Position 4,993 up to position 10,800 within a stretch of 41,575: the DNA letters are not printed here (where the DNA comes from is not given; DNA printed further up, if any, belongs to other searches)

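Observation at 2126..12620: Three-gene, translationally coupled operon: Druantia type III-like pair plus an unreported NERD nuclease-SF1 helicase partner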

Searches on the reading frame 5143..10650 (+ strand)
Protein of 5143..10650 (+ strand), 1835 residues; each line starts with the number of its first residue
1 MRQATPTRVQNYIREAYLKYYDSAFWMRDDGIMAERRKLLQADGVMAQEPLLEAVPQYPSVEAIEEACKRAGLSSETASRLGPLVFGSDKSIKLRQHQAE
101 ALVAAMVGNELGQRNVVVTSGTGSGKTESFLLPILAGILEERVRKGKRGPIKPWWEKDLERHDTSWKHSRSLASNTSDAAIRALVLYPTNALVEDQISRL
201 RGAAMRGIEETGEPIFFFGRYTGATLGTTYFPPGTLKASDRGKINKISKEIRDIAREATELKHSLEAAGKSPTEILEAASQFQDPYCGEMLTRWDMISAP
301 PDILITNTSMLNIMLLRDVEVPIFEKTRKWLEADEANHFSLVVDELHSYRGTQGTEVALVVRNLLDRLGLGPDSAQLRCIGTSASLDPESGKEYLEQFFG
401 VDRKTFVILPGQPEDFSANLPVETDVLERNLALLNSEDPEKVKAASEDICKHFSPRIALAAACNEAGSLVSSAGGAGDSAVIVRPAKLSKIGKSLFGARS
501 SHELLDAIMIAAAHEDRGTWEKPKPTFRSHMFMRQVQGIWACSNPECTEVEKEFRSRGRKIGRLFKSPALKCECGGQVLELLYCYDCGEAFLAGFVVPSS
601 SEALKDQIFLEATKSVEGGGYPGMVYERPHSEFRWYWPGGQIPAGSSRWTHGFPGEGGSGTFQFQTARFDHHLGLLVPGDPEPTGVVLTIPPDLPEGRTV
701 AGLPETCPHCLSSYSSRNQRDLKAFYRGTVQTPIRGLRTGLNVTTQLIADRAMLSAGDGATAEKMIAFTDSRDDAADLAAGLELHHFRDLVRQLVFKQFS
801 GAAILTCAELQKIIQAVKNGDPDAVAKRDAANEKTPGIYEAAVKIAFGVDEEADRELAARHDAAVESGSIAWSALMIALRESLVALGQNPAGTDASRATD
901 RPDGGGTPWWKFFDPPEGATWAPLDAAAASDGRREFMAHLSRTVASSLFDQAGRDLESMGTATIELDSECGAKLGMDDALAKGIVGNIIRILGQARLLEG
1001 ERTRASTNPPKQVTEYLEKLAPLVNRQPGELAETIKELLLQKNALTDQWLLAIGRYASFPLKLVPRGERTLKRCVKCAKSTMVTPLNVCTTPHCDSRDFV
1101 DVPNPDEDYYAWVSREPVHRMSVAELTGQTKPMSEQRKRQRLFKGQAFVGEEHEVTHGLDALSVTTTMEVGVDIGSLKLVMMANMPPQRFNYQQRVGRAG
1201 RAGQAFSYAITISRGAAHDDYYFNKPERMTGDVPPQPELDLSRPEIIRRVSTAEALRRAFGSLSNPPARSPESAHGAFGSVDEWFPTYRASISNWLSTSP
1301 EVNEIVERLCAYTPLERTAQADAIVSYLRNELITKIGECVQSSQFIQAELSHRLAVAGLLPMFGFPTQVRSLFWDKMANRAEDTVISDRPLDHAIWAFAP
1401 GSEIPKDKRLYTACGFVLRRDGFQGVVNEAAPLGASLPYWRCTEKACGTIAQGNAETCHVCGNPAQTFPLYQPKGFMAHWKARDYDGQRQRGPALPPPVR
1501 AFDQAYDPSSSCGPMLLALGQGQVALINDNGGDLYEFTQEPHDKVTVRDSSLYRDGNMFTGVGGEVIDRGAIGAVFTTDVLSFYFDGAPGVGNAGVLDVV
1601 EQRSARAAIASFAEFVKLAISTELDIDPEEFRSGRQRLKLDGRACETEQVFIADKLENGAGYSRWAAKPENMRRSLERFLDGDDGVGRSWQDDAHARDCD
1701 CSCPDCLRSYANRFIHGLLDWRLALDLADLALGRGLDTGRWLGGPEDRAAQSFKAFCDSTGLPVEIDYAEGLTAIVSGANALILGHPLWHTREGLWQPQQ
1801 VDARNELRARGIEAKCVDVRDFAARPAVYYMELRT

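Call 6: search_protein_families(library=padloc, proteins=[window:5143-10650:+], max_evalue=0.01)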
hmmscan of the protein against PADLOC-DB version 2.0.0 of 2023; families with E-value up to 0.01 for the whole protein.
window:5143-10650:+ (1835 aa): 33 families (the best 25 are shown)
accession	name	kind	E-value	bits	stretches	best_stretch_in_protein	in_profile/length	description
PDLC00014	DruE2|DruE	-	0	1440.9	1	5-1834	3-1924/1928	SNF2 family N-terminal domain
PDLC00015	DruE2|DruE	-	0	1408.9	1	3-1834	2-1881/1887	SNF2 family N-terminal domain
PDLC00051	DruE4|DruE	-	0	1289.8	1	3-1819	3-1807/1829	SNF2 family N-terminal domain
PDLC00013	DruE1|DruE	-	9.8e-183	608.5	3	7-601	8-591/1776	SNF2 family N-terminal domain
PDLC00037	DruE3|DruE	-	6e-104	347.2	6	282-597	204-495/2055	SNF2 family N-terminal domain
PDLC00035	DruE3|DruE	-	8e-81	270.3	5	285-593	207-498/1460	SNF2 family N-terminal domain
PDLC00036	DruE3|DruE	-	1.4e-62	209.3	4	1159-1249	1050-1140/2023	SNF2 family N-terminal domain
PDLC02896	DpdJ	-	3.6e-20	69.3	2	175-410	211-434/1487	DpdJ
PDLC03960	SngC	-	1.4e-15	55.2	2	93-202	24-94/720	-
PDLC02569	DrmA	-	6.9e-12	42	1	1159-1231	830-900/1095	DrmA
PDLC02503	BrxHI|BrxHII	-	4.6e-11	39.7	1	1156-1202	295-342/698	BrxHI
PDLC02570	DrmA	-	7.3e-11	39.1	1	1161-1232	584-653/851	DrmA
PDLC02895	DpdJ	-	1.9e-07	26.3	1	1149-1240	1276-1368/2112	DpdJ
PDLC02898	DpdJ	-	7e-07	26.4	1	299-372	347-414/506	DpdJ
PDLC02893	DpdJ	-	1.3e-06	24.7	0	299-374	347-416/876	DpdJ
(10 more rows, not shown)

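Call 7: search_protein_families(library=pfam, proteins=[window:5143-10650:+], max_evalue=0.01)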
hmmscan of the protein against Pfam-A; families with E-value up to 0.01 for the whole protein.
window:5143-10650:+ (1835 aa): 4 families
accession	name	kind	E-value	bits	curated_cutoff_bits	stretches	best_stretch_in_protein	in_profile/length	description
PF00270.35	DEAD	-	1.5e-13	51.3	26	1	96-201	2-66/167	DEAD/DEAH box helicase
PF00271.37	Helicase_C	-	2.4e-07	31.4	23.5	1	1157-1203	64-110/110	Helicase conserved C-terminal domain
PF09369.15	MZB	-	0.00033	21.7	24.2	1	1614-1707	3-80/80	MrfA Zn-binding domain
PF04851.21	ResIII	-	0.0064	16.9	22.5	0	92-128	2-38/164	Type III restriction enzyme, res subunit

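Call 12: search_protein_families(library=ncbifam, proteins=[window:5143-10650:+], max_evalue=0.01)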
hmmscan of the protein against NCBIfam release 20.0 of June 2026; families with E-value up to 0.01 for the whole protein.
window:5143-10650:+ (1835 aa): 17 families
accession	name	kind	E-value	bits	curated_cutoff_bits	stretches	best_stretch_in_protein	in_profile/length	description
TIGR03817.1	DECH_helic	hypoth_equivalog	1.7e-21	76.2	874.1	3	1159-1231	330-401/742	helicase/secretion neighborhood putative DEAH-box helicase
NF041067.1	DpdJ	equivalog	1.4e-18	66.1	800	2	290-407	319-424/1482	protein DpdJ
NF008394.0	PRK11192.1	equivalog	1.2e-08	34.3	507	1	1165-1230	304-366/441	ATP-dependent RNA helicase SrmB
NF010338.0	PRK13767.1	equivalog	2.5e-07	29.4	849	1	1159-1204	342-387/877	ATP-dependent helicase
NF053636.1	DDHlcsCsdAPsy1082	equivalog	1.2e-06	27.4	890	1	1161-1205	296-340/512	DEAD/DEAH box helicase CsdA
NF008744.0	PRK11776.1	equivalog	4.4e-05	22.2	524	0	1169-1212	303-345/460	ATP-dependent RNA helicase DbpA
TIGR04121.1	DEXH_lig_assoc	equivalog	7e-05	20.7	850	0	1159-1212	303-356/804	ligase-associated DNA damage response DEXH box helicase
NF053711.1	RNA_heli_RhlE1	exception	8.9e-05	21.4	750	0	1161-1205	297-341/434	RNA helicase RhlE1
NF007284.0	PRK09751.1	equivalog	0.00014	19.3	1496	0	1159-1203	376-420/1538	ATP-dependent helicase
NF053631.1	RNA_helic_CshA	equivalog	0.0005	19.1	646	0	1159-1205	288-334/434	degradosome RNA helicase CshA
NF008642.0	PRK11634.1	equivalog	0.0007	18.1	989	0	1159-1205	296-342/628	DEAD/DEAH family ATP-dependent RNA helicase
NF053710.1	RNA_heli_RhlE2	exception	0.0007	18.1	925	0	1168-1230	309-368/635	RNA helicase RhlE2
TIGR03158.1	cas3_cyano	exception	0.00073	18.7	69.1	0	179-200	38-59/357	type I-D CRISPR-associated helicase Cas3'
NF007882.0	PRK10590.1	equivalog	0.0033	16.4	743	0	111-152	36-77/456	ATP-dependent RNA helicase RhlE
NF003419.0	PRK04837.1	equivalog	0.0044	15.8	588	0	1155-1225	302-368/424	ATP-dependent RNA helicase RhlB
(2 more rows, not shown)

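Call 40: search_dna_similar(query=window:5143-10650:+, collection=plasmids, mode=protein, max_rows=40, max_evalue=1e-20)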
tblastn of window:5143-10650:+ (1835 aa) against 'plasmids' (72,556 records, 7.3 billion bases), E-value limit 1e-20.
Records with a match: 45; places in all: 45; records where one place covers at least 80% of the query: 6.
Best place of each record, by identity: <60% 45.
By first word of the organism name: Escherichia 7; Nostoc 4; Agrobacterium 2; Sinorhizobium 2; Rhizobium 2; Ralstonia 2; Tolypothrix 2; Klebsiella 2; Shinella 1; Alisedimentitalea 1; and 20 more.
By predicted mobility (MOB-suite, as given by PLSDB): non-mobilizable 27; conjugative 11; mobilizable 7.
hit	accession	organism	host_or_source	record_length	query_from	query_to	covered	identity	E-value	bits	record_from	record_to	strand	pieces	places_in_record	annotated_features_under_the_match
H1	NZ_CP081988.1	Shinella oryzae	cell culture,rhizosphere soil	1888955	3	1834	100%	57.6%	0e+0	2036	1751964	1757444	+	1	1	none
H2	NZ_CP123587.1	Alisedimentitalea scapharcae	Anadara broughtonii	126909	3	1833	100%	49.8%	0e+0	1647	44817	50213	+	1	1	DEAD/DEAH box helicase | hypothetical protein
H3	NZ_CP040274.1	Nostoc sp. C052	Blasia pusilla,pure culture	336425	6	1819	93%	31.6%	2e-94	692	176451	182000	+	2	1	DEAD/DEAH box helicase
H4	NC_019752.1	Calothrix sp. PCC 6303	-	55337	13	1716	93%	31.1%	0e+0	656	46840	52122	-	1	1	DEAD/DEAH box helicase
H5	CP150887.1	Aphanizomenonaceae cyanobacterium TIOX110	-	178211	13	1627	88%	30.3%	1e-165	571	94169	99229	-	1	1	DEAD/DEAH box helicase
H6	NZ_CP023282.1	Nostoc sp. CENA543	cell culture,Brazilian saline-alkaline ...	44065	13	1472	80%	31.4%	2e-168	579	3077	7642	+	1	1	DEAD/DEAH box helicase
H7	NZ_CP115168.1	Deinococcus aquaticus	Freshwater stream system, activated ...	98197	13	1716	67%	35.6%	8e-82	576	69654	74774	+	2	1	DEAD/DEAH box helicase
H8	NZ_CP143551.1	Burkholderia multivorans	Homo sapiens,bronchoalveolar lavage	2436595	6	1483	81%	28.8%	2e-113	410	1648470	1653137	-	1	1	none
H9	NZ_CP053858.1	Agrobacterium pusense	Fusarium oxysporum f. sp. ...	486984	11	1416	77%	29.9%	3e-113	410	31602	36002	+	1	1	DEAD/DEAH box helicase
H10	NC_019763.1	Oscillatoria nigro-viridis PCC 7112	-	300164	17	1493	55%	35.1%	4e-72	533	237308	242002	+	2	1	DEAD/DEAH box helicase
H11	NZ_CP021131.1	Meiothermus taiwanensis WR-220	-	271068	5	1476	66%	29.1%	3e-72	398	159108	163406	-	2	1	DEAD/DEAH box helicase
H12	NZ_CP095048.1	Hymenobacter cellulosilyticus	single cell,air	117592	15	1416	58%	31.8%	2e-59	446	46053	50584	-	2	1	DEAD/DEAH box helicase | helicase-related protein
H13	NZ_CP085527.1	Sinorhizobium meliloti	Medicago,cell culture,lupulina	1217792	13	1716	54%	33.2%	6e-52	420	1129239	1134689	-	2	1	none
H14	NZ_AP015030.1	Pseudomonas putida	-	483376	19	1710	64%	27.8%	1e-37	324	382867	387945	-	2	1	DEAD/DEAH box helicase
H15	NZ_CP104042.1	Rhizobium sp. WSM4643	Pisum sativum,Cell culture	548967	13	1481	51%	33.8%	5e-51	397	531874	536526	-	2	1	DEAD/DEAH box helicase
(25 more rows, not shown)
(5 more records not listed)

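Call 41: get_annotated_region(hit=H1, flank=9000)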
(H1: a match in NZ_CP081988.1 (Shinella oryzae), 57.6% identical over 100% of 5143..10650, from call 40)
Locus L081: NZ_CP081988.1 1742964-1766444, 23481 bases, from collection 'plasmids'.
description: Shinella oryzae strain Z-25 plasmid pZ25, complete sequence
organism: Shinella oryzae (NCBI taxid 2871820)
taxonomy: Bacteria; Pseudomonadota; Alphaproteobacteria; Hyphomicrobiales; Rhizobiaceae; Shinella; Shinella oryzae
host: -; source: cell culture,rhizosphere soil; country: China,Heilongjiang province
typing (MOB-suite, as given by PLSDB): non-mobilizable; mating-pair formation MPF_T
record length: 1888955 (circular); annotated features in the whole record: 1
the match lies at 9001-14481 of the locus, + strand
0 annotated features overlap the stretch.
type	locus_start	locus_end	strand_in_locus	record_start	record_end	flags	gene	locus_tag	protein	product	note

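Call 42: get_annotated_region(hit=H3, flank=9000)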
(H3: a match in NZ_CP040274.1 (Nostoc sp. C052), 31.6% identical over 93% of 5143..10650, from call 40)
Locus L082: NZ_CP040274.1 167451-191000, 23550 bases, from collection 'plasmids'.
description: Nostoc sp. C052 plasmid pC052_B, complete sequence
organism: Nostoc sp. C052 (NCBI taxid 2576902)
taxonomy: Bacteria; Cyanobacteriota; Cyanophyceae; Nostocales; Nostocaceae; Nostoc; Nostoc sp. C052
host: -; source: Blasia pusilla,pure culture; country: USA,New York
typing (MOB-suite, as given by PLSDB): non-mobilizable
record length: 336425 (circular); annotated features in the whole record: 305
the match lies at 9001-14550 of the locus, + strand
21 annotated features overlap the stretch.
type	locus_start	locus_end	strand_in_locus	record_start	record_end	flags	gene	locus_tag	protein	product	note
CDS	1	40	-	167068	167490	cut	-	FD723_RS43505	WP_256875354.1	hypothetical protein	-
CDS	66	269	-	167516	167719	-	-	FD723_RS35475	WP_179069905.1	hypothetical protein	-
CDS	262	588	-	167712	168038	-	-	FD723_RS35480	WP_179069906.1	hypothetical protein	-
CDS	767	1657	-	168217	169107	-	-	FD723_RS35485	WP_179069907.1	hypothetical protein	-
CDS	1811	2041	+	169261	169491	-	-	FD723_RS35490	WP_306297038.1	helix-turn-helix transcriptional regulator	-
CDS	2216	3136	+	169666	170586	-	-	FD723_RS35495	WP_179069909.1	hypothetical protein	-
CDS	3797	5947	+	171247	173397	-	dcm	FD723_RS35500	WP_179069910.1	DNA cytosine methyltransferase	GO:0006304 - DNA modification [Evidence IEA]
CDS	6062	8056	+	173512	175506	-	-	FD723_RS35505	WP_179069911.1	hypothetical protein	-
CDS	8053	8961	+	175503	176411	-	-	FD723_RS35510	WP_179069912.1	hypothetical protein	-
CDS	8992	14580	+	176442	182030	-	-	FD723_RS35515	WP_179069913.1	DEAD/DEAH box helicase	-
CDS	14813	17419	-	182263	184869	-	-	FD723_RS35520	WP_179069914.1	dynamin family protein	-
CDS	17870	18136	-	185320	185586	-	-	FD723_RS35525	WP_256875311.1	hypothetical protein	-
CDS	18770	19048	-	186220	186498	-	-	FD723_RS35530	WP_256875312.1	hypothetical protein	-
CDS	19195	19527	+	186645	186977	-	-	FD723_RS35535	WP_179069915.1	hypothetical protein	-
CDS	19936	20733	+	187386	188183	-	-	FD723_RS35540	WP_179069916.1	hypothetical protein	-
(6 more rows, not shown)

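Call 43: get_annotated_region(hit=H4, flank=9000)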
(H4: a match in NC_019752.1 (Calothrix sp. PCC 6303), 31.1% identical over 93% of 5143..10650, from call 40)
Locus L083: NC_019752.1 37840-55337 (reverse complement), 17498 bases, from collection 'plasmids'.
description: Calothrix sp. PCC 6303 plasmid pCAL6303.03, complete sequence
organism: Calothrix sp. PCC 6303 (NCBI taxid 1170562)
taxonomy: Bacteria; Cyanobacteriota; Cyanophyceae; Nostocales; Calotrichaceae; Calothrix; Calothrix sp. PCC 6303
host: -; source: -; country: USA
typing (MOB-suite, as given by PLSDB): mobilizable; replicon rep_cluster_1622; relaxase MOBV
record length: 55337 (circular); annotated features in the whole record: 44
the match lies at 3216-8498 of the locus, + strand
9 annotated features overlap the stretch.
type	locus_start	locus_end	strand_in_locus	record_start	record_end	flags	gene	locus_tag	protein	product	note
CDS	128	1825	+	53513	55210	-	-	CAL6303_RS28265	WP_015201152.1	hypothetical protein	-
CDS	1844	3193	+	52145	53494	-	-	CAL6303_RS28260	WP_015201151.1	hypothetical protein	-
CDS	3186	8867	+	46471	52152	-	-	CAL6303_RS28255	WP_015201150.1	DEAD/DEAH box helicase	-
CDS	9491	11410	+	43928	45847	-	mobV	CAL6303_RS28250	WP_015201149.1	MobV family relaxase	GO:0006310 - DNA recombination [Evidence IEA]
CDS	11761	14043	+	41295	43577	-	-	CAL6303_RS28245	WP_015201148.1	HEAT repeat domain-containing protein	-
CDS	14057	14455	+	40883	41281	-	-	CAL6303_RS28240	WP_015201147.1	hypothetical protein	-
CDS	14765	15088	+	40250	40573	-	-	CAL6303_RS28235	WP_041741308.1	hypothetical protein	-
CDS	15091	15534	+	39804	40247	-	-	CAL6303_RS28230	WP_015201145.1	type II toxin-antitoxin system VapC family toxin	-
CDS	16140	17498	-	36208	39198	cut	-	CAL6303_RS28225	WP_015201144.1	AAA domain-containing protein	-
